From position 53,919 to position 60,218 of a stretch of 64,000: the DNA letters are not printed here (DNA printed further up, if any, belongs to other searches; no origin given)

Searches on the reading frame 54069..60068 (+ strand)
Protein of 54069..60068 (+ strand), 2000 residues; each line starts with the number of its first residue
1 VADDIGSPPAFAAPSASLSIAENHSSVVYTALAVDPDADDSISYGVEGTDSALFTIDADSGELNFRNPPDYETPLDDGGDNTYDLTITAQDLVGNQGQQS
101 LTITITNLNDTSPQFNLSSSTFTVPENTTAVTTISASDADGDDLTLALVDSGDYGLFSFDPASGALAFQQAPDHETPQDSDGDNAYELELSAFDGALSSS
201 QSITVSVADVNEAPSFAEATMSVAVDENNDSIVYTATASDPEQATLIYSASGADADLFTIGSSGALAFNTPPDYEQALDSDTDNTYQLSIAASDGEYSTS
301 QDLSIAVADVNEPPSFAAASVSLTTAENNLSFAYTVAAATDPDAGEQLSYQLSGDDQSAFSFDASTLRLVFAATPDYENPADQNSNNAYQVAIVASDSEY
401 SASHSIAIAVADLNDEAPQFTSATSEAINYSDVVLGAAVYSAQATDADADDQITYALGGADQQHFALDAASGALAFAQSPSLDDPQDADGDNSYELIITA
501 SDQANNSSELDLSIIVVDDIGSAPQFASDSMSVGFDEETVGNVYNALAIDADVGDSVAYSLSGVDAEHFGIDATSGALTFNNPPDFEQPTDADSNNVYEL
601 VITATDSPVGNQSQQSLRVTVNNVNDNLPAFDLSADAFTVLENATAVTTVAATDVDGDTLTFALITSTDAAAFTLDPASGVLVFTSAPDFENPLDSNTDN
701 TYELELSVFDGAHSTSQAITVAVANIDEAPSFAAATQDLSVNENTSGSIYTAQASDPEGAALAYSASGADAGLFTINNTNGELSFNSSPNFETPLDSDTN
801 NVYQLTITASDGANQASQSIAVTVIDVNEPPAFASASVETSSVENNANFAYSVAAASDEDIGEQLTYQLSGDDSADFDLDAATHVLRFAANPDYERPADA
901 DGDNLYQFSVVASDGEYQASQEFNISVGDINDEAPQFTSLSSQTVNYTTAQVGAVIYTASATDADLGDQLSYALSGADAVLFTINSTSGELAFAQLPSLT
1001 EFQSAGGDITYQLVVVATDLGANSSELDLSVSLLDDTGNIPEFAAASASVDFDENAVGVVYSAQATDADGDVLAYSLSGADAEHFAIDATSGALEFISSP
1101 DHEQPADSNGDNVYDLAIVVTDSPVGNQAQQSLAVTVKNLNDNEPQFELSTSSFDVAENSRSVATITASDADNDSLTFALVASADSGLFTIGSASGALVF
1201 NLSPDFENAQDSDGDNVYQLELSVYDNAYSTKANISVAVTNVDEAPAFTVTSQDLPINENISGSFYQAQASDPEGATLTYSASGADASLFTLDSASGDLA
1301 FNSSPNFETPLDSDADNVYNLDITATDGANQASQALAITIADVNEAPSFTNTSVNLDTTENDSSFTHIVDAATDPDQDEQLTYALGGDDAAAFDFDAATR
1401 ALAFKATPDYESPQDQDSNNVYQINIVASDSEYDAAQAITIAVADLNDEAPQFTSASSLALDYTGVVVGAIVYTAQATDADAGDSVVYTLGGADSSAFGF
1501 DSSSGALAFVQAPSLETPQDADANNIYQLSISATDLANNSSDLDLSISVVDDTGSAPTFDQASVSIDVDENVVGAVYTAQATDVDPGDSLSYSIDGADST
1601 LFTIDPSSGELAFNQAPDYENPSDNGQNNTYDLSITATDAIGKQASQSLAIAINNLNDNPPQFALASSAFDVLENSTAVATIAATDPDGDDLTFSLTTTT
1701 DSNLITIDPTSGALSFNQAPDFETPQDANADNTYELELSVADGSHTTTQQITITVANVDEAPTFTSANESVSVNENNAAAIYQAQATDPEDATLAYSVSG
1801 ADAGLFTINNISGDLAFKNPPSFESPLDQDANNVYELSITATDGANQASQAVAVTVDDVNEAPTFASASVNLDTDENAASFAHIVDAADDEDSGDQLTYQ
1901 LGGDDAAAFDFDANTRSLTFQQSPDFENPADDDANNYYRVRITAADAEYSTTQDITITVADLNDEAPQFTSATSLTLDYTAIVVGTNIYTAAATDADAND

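Call 8: search_protein_families(library=pfam, proteins=[window:54069-60068:+], max_evalue=0.01)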
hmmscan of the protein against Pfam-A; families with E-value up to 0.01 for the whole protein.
window:54069-60068:+ (2000 aa): 6 families
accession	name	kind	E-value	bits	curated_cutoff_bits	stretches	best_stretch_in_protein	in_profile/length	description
PF00028.23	Cadherin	-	9e-106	347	28.8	11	1566-1653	3-90/93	Cadherin domain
PF17803.7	Cadherin_4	-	1.4e-40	138.1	25.1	6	100-165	2-68/71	Bacterial cadherin-like domain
PF23592.1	Cadherin_CELSR2_9th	-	4.3e-24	85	36.8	1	929-994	2-68/100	CELSR2-like, ninth cadherin domain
PF17963.7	Big_9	-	1.8e-22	80.5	23.6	3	729-823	3-89/89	Bacterial Ig domain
PF15418.12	DUF4625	-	7.2e-07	30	27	0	1626-1653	103-130/131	Domain of unknown function (DUF4625)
PF23504.1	YodE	-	0.0053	16.8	27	0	1795-1815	5-25/48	YodE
